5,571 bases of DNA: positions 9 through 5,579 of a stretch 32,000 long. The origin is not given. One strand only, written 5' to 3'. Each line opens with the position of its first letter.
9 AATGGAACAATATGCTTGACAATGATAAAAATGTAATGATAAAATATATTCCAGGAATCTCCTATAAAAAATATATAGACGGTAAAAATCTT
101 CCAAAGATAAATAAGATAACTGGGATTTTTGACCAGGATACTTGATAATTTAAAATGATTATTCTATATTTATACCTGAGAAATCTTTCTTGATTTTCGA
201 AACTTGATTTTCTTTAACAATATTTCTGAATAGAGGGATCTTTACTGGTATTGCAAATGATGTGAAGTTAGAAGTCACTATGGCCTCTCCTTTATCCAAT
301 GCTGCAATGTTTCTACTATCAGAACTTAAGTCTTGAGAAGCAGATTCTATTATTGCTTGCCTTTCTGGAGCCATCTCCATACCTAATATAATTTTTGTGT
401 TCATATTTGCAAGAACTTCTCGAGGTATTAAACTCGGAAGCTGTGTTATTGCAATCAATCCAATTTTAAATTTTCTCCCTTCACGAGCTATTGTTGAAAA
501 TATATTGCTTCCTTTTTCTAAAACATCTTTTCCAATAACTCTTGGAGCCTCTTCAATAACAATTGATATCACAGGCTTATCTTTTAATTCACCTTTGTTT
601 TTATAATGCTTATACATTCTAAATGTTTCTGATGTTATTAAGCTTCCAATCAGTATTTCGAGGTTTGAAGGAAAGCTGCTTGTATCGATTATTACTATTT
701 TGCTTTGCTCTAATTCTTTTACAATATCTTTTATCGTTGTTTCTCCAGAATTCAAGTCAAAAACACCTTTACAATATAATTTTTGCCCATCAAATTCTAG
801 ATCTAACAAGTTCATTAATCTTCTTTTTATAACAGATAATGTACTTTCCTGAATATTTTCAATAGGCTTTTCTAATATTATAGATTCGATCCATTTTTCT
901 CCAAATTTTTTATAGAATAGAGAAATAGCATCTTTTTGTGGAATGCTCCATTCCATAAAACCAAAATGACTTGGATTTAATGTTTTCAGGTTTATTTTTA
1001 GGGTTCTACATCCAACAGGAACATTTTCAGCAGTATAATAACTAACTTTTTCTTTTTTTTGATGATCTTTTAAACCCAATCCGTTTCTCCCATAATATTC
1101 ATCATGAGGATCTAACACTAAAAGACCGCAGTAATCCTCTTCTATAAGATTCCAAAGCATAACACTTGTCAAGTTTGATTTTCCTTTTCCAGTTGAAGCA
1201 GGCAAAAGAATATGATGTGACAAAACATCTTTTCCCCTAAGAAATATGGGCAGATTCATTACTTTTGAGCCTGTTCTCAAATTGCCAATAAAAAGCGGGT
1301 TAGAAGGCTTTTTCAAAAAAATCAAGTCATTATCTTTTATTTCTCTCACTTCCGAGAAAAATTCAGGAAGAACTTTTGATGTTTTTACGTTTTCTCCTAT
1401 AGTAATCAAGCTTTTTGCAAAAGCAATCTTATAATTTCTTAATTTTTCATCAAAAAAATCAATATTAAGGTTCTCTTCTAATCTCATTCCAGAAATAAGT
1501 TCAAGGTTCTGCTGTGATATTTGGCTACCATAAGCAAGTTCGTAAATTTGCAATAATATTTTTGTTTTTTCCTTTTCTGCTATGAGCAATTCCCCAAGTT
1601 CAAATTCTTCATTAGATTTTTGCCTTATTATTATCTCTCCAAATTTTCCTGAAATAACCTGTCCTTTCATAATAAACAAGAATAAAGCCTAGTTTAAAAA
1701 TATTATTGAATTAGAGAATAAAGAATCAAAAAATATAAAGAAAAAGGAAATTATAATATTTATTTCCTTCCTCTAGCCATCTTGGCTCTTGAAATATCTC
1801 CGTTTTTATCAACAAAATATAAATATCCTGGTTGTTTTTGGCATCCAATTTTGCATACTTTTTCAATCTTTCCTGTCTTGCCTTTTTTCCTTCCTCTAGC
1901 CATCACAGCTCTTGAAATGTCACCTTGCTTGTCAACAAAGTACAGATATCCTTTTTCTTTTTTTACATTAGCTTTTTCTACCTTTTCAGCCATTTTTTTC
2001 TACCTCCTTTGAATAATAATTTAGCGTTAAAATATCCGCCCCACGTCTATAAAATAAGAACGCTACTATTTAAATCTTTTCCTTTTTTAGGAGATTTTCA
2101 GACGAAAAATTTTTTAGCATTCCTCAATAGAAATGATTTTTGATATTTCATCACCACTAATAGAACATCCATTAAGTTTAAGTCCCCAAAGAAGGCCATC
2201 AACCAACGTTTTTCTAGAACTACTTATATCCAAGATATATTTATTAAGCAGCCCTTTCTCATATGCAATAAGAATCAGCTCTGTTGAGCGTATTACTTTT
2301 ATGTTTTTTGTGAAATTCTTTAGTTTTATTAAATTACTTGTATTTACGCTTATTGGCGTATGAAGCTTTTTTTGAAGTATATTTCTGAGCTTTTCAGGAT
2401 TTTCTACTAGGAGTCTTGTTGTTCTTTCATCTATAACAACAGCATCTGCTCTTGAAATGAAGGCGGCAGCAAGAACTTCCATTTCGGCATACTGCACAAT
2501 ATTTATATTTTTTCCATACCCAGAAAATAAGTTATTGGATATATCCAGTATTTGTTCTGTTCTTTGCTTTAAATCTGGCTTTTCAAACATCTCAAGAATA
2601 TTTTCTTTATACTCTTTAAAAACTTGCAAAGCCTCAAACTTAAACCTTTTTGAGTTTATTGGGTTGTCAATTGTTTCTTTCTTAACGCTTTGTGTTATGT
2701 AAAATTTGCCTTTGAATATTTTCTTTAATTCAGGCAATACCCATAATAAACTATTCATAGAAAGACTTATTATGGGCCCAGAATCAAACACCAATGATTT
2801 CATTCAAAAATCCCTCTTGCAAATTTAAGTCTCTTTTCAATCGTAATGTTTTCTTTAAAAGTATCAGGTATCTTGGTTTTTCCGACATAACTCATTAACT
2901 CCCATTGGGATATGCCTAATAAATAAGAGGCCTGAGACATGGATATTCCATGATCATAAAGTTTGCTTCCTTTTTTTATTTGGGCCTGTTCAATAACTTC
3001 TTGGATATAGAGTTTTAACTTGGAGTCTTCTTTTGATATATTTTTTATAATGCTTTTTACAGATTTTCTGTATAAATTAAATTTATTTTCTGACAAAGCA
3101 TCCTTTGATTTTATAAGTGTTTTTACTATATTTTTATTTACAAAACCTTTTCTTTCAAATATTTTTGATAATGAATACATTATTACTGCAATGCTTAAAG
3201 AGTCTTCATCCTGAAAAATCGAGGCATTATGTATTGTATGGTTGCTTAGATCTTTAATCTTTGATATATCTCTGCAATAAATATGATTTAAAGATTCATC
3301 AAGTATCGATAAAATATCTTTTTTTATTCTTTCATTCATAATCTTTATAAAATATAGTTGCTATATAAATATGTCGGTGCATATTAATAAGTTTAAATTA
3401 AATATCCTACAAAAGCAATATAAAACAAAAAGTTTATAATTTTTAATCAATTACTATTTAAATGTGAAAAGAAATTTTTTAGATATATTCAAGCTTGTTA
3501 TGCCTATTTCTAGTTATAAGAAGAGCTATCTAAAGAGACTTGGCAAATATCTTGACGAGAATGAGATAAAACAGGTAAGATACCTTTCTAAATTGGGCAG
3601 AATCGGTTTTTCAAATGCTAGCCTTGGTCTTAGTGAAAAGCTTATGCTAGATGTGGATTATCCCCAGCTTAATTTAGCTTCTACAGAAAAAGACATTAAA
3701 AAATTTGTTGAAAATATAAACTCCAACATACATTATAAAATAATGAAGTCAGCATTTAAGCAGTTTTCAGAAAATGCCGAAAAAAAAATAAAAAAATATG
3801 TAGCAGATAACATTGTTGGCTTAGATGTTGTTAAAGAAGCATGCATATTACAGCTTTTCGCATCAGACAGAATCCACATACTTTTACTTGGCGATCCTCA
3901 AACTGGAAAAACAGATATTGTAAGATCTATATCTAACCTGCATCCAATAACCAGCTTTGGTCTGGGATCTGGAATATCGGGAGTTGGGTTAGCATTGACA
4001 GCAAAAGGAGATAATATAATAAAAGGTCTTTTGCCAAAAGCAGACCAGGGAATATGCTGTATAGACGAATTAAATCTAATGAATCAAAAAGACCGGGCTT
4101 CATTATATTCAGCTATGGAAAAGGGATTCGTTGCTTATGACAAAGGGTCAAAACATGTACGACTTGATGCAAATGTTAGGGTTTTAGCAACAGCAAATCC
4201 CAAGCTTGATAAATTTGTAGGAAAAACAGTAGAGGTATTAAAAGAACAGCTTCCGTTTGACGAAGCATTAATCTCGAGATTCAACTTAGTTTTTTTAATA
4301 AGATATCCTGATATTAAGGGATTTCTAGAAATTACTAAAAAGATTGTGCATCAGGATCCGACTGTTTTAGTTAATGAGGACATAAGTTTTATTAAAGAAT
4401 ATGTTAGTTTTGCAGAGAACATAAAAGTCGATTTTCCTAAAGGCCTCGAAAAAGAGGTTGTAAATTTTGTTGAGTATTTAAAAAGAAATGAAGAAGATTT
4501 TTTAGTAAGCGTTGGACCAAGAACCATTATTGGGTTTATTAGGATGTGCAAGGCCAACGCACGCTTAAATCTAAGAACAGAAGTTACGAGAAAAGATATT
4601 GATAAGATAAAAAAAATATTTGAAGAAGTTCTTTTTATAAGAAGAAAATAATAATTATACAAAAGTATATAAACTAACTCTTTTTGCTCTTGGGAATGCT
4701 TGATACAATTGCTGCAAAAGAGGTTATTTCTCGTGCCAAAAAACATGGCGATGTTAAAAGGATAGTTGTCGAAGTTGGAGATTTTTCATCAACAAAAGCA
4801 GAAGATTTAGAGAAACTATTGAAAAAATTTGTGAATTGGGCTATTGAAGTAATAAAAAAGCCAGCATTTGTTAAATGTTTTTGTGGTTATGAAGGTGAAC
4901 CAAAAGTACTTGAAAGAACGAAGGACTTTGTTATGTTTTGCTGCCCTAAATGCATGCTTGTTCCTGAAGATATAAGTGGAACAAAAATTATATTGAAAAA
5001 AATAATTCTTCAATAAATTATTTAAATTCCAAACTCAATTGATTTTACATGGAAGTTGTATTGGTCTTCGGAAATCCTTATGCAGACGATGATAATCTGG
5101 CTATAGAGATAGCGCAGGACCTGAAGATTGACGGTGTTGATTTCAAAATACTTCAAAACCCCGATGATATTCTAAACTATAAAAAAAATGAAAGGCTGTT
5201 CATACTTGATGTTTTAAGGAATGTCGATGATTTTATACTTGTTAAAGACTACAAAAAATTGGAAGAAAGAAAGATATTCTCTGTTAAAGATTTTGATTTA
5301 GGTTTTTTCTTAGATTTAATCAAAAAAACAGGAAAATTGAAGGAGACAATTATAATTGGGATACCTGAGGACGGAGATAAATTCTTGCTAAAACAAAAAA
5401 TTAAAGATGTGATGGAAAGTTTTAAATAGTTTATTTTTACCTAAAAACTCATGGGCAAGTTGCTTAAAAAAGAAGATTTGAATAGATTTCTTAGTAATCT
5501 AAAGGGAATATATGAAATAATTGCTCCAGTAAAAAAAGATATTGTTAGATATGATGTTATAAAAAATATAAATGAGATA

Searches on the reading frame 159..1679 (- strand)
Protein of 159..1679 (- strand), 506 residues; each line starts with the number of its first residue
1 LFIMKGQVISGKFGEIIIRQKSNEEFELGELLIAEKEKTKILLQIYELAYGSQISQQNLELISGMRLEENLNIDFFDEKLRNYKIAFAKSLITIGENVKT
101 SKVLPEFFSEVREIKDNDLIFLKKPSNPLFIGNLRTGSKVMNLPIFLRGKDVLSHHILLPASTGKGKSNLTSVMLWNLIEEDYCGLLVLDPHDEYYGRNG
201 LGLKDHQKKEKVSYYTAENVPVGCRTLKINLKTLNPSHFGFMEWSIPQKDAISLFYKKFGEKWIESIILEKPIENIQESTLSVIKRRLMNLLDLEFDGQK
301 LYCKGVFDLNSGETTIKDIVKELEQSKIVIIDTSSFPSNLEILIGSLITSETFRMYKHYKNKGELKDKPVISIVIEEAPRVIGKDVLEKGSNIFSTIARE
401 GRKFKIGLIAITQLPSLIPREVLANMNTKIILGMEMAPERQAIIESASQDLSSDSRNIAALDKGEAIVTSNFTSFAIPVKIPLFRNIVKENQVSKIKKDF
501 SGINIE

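Call 58: search_protein_families(library=pfam, proteins=[window:159-1679:-], max_evalue=0.001)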
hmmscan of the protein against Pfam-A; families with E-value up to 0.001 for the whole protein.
window:159-1679:- (506 aa): 1 family
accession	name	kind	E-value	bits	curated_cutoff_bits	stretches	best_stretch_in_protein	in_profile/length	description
PF01935.23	DUF87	-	1.6e-27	97.5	23.2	1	130-350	2-218/220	Helicase HerA, central domain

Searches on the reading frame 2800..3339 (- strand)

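Call 3: search_protein_families(library=pfam, proteins=[window:2800-3339:-], max_evalue=0.01)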
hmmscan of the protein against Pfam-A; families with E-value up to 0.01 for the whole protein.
window:2800-3339:- (179 aa): 1 family
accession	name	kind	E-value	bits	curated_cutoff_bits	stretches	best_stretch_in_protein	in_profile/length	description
PF08490.17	DUF1744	-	0.0068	15.5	27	1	27-132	208-311/399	Domain of unknown function (DUF1744)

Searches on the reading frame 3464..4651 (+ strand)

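Call 3: search_protein_families(library=pfam, proteins=[window:3464-4651:+], max_evalue=0.01)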
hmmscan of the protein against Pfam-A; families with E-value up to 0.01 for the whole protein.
window:3464-4651:+ (395 aa): 11 families
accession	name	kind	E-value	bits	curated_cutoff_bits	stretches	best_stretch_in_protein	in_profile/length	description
PF00493.29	MCM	-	1.5e-35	122.8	23.3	1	103-280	12-205/224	MCM P-loop domain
PF17855.7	MCM_lid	-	5.7e-08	33.6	27.4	1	309-389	2-86/87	MCM AAA-lid domain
PF01078.27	Mg_chelatase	-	1.9e-07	31.1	20.3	1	177-246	89-158/207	Magnesium chelatase, subunit ChlI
PF00158.32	Sigma54_activat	-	1.5e-05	25.2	20.2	1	187-254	86-151/168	Sigma-54 interaction domain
PF07728.20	AAA_5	-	0.00015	22.3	22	0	195-247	67-124/139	AAA domain (dynein-related subfamily)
PF07726.17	AAA_3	-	0.00037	20.8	27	0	198-246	66-112/131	ATPase family associated with various cellular activities (AAA)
PF17863.7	AAA_lid_2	-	0.001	19.2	22.7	1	341-382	4-45/74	AAA lid domain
PF18253.6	HipN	-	0.0013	18.8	23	0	293-314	13-34/42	Hsp70-interacting protein N N-terminal domain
PF20030.5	bpMoxR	-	0.002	17.7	27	1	108-158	5-53/205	MoxR domain in the MoxR-vWA-beta-propeller ternary systems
PF00004.35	AAA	-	0.0044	17.9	21.2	0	139-246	1-110/131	ATPase family associated with various cellular activities (AAA)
PF05496.18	RuvB_N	-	0.0051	17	27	0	137-222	34-112/159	Holliday junction DNA helicase RuvB P-loop domain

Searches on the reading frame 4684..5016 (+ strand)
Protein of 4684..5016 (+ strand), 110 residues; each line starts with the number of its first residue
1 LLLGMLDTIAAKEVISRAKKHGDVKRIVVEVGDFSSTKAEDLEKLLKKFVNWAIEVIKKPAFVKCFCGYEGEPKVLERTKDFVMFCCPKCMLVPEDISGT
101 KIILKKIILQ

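Call 3: search_protein_families(library=pfam, proteins=[window:4684-5016:+], max_evalue=0.01)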
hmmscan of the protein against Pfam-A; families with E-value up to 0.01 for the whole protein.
window:4684-5016:+ (110 aa): 1 family
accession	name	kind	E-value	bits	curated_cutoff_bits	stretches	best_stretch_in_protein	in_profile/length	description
PF01155.25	HypA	-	3.3e-05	24.3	28.9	1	13-107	13-110/112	Hydrogenase/urease nickel incorporation, metallochaperone, hypA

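Call 57: search_protein_families(library=ncbifam, proteins=[window:4696-5016:+], max_evalue=0.01)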
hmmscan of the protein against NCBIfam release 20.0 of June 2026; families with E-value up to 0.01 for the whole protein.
window:4696-5016:+ (106 aa): 2 families
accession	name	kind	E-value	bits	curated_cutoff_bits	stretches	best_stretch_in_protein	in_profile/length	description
NF001976.0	PRK00762.1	equivalog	1.4e-07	31.3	146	1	8-103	12-116/124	hydrogenase maturation nickel metallochaperone HypA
TIGR00100.1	hypA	equivalog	0.0014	18.6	88.1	1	10-103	16-111/116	hydrogenase maturation nickel metallochaperone HypA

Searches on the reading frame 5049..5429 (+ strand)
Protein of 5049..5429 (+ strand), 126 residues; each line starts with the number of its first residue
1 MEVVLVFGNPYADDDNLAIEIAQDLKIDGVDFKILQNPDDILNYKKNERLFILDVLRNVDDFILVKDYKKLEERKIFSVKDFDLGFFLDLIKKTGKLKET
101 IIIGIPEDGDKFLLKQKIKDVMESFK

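Call 3: search_protein_families(library=pfam, proteins=[window:5049-5429:+], max_evalue=0.01)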
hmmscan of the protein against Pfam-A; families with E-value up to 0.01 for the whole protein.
window:5049-5429:+ (126 aa): 0 families

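Call 57: search_protein_families(library=ncbifam, proteins=[window:5049-5429:+], max_evalue=0.01)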
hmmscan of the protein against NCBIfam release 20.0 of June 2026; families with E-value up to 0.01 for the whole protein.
window:5049-5429:+ (126 aa): 1 family
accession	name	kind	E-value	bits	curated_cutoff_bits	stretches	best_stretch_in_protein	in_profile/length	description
TIGR00072.1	hydrog_prot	superfamily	0.0018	18.3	47.45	1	3-105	1-115/145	hydrogenase maturation protease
